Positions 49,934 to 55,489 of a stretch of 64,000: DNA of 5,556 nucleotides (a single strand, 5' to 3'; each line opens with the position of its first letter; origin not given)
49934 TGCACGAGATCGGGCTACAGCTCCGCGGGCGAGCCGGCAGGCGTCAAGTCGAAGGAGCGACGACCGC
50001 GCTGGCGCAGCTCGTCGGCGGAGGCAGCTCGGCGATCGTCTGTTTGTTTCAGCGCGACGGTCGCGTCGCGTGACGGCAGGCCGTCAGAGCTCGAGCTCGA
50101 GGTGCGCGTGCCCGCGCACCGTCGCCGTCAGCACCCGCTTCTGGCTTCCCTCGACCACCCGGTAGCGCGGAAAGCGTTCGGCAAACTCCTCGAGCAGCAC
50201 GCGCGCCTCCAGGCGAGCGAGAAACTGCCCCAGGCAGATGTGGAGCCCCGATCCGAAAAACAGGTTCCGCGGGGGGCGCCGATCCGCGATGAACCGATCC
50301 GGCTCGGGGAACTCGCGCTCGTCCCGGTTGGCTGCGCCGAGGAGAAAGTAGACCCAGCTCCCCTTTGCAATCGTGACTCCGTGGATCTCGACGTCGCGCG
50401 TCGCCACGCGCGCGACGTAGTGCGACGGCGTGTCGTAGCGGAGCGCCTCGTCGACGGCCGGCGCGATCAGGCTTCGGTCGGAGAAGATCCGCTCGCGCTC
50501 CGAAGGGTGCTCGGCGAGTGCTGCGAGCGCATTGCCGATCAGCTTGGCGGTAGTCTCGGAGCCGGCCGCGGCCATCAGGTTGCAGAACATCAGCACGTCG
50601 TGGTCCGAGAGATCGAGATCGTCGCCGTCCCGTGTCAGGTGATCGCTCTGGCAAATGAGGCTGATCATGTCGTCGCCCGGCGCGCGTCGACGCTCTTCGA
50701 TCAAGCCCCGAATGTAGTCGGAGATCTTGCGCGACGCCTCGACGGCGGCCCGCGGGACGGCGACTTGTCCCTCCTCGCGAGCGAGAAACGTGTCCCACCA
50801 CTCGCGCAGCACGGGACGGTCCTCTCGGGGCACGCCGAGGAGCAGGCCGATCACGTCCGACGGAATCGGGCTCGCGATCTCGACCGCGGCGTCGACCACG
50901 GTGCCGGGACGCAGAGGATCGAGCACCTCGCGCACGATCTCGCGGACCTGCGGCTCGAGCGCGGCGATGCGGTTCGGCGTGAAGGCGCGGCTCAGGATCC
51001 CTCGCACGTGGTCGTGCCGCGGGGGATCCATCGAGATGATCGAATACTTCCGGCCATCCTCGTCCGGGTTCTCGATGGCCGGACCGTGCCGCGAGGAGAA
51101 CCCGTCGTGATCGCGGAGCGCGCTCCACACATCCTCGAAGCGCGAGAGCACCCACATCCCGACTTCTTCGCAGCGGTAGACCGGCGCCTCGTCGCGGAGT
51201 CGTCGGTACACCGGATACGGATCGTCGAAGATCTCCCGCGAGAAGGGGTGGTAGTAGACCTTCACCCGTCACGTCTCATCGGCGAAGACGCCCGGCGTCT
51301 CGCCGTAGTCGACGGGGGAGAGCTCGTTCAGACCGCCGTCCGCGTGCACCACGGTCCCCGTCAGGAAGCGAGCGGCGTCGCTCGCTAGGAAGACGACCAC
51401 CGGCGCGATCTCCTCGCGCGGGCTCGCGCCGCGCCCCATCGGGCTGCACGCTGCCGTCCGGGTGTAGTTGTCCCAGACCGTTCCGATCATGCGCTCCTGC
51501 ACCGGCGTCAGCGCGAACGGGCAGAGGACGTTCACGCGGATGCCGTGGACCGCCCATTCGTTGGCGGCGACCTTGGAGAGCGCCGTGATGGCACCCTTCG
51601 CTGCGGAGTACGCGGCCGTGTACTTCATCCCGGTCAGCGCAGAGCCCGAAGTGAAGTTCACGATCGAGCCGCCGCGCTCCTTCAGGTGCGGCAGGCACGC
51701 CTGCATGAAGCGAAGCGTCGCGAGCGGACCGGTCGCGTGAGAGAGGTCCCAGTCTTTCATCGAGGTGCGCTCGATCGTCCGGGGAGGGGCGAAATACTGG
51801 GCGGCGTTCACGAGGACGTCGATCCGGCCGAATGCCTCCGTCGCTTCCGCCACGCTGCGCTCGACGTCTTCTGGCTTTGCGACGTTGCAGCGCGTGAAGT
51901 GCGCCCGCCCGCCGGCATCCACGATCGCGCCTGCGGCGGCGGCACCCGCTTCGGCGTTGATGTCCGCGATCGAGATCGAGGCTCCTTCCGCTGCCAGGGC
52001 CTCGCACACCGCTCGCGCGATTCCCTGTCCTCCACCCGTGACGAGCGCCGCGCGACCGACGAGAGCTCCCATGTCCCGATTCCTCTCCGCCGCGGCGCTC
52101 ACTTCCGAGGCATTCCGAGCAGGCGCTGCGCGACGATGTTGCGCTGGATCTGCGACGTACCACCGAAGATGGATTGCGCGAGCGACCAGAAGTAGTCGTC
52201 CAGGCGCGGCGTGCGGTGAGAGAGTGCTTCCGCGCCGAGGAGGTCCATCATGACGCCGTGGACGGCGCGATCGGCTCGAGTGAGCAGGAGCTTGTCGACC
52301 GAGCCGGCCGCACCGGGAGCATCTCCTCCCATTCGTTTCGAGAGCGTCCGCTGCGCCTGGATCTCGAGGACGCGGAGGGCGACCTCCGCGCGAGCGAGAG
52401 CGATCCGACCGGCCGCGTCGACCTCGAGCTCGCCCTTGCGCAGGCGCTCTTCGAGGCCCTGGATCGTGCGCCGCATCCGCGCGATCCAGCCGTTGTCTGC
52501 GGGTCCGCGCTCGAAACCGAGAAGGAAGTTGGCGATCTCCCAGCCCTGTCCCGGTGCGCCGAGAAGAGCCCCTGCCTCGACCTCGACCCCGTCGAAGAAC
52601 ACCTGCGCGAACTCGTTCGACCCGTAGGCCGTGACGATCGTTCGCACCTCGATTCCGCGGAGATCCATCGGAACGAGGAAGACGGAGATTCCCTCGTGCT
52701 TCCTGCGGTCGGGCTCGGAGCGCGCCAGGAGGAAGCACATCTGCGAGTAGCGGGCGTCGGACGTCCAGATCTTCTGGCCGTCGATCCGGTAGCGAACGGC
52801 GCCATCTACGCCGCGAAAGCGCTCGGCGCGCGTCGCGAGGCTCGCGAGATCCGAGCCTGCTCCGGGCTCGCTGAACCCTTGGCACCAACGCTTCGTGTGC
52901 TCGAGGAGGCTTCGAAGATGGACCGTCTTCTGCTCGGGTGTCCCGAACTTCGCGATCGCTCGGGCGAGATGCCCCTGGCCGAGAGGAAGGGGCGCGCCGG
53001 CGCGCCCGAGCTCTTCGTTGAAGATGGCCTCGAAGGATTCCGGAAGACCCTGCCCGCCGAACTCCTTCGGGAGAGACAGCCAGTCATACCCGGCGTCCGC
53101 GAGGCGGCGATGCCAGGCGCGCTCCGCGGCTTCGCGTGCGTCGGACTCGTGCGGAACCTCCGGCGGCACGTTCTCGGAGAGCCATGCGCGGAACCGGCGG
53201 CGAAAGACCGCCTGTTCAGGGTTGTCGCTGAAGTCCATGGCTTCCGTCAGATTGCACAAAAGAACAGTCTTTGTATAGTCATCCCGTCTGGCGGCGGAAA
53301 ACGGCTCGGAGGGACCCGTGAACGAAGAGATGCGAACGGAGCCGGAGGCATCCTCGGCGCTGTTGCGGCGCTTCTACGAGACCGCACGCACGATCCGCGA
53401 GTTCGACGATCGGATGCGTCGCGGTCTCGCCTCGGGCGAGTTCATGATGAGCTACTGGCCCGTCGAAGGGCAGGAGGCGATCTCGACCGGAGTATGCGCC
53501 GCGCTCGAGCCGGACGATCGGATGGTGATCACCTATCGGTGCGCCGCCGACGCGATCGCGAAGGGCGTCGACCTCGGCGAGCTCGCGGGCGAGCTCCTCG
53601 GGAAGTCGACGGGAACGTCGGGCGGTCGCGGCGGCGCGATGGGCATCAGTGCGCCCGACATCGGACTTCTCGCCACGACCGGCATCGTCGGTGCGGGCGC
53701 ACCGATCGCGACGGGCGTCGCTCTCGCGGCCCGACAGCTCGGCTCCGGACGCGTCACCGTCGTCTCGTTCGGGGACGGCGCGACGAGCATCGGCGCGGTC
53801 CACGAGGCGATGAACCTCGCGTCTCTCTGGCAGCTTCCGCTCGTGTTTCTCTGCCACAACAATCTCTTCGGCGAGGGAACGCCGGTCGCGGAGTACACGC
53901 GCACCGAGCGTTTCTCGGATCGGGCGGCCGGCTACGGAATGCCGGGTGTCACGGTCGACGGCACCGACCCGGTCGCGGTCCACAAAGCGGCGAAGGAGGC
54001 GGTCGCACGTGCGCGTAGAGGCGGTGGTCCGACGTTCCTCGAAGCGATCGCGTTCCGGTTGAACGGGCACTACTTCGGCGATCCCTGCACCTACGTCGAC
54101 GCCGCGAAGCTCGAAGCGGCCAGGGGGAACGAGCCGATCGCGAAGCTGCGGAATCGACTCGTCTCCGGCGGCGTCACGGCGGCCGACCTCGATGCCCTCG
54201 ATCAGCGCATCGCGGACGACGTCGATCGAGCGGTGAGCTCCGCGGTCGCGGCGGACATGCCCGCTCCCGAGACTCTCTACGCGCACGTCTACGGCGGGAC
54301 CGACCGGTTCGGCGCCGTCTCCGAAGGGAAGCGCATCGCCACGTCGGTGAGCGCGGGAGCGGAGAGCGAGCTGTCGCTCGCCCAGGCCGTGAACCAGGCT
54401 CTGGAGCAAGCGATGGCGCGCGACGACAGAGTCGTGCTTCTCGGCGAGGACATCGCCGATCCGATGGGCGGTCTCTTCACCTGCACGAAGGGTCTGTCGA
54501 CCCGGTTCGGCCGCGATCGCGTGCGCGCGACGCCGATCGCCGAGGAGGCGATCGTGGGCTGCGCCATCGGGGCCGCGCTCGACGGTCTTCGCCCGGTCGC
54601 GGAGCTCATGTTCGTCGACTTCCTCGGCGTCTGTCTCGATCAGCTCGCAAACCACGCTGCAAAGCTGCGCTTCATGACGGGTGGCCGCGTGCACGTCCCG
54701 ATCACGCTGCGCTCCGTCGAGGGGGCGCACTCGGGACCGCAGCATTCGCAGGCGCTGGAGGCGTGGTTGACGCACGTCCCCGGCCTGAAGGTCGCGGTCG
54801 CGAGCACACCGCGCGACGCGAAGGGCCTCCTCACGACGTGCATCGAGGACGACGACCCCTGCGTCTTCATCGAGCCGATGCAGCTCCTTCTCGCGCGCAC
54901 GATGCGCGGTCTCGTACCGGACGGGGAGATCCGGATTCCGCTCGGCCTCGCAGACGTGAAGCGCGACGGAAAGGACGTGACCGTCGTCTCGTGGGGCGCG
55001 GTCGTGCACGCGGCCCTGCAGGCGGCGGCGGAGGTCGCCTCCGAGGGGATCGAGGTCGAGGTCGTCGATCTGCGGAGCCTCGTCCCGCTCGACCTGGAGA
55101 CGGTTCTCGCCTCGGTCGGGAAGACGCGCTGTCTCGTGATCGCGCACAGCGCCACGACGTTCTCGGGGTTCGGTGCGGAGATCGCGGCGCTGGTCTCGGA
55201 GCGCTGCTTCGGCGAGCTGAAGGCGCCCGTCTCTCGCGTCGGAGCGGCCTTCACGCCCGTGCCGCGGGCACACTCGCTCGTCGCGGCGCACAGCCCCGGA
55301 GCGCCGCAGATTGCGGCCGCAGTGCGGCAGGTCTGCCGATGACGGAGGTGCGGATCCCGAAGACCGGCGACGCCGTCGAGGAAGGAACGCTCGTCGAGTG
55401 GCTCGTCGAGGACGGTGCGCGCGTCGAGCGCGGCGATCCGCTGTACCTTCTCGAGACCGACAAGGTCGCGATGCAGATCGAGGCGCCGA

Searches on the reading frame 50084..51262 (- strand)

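Call 32: search_protein_families(library=pfam, proteins=[window:50084-51262:-])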
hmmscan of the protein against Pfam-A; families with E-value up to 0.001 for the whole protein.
window:50084-51262:- (392 aa): 1 family
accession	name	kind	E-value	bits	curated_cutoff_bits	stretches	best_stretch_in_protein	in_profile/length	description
PF00067.27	p450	-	4.2e-32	112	22.8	1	172-364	208-432/462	Cytochrome P450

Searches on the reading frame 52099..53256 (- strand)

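Call 43: search_protein_families(library=pfam, proteins=[window:52099-53256:-])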
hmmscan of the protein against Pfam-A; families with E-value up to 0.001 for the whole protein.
window:52099-53256:- (385 aa): 3 families
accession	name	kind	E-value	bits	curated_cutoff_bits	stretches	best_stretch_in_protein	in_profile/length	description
PF02770.24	Acyl-CoA_dh_M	-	3e-19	69.4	33.3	1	125-224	1-97/97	Acyl-CoA dehydrogenase, middle domain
PF02771.21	Acyl-CoA_dh_N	-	2.9e-15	57.1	22.9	1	13-118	2-110/113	Acyl-CoA dehydrogenase, N-terminal domain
PF00441.29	Acyl-CoA_dh_1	-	1.9e-13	51.3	22.4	1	236-380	1-150/150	Acyl-CoA dehydrogenase, C-terminal domain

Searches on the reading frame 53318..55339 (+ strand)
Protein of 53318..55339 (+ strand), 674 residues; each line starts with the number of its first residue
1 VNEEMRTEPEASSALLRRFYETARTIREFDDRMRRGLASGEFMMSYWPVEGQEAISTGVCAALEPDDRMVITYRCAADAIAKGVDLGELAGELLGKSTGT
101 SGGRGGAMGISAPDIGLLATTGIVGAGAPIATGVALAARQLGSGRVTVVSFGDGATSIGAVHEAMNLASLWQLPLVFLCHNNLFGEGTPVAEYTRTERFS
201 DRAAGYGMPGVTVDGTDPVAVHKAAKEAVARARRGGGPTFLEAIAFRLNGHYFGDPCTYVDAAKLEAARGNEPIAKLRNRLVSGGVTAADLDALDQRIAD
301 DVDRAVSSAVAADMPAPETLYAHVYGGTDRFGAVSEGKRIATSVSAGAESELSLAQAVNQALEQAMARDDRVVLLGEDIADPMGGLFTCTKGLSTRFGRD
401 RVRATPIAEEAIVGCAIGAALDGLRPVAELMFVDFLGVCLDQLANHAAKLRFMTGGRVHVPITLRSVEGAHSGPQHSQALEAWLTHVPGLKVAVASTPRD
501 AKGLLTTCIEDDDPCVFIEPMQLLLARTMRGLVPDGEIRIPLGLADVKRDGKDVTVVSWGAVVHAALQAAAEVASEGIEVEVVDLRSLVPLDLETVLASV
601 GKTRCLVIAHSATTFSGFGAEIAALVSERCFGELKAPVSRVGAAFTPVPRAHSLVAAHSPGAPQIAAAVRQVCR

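Call 43: search_protein_families(library=pfam, proteins=[window:53318-55339:+])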
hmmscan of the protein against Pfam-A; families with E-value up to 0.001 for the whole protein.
window:53318-55339:+ (674 aa): 4 families
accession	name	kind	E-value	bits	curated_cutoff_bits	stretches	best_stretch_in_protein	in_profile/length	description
PF00676.26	E1_dh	-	1.2e-70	238.3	22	1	23-317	3-299/300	Dehydrogenase E1 component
PF02779.29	Transket_pyr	-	3.5e-37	128.1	27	1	352-524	3-172/174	Transketolase, pyrimidine binding domain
PF02780.25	Transketolase_C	-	6.8e-36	123.4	25.9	1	544-665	2-124/124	Transketolase, C-terminal domain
PF02775.26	TPP_enzyme_C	-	3.9e-05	23.9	21.9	1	120-242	26-150/151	Thiamine pyrophosphate enzyme, C-terminal TPP binding domain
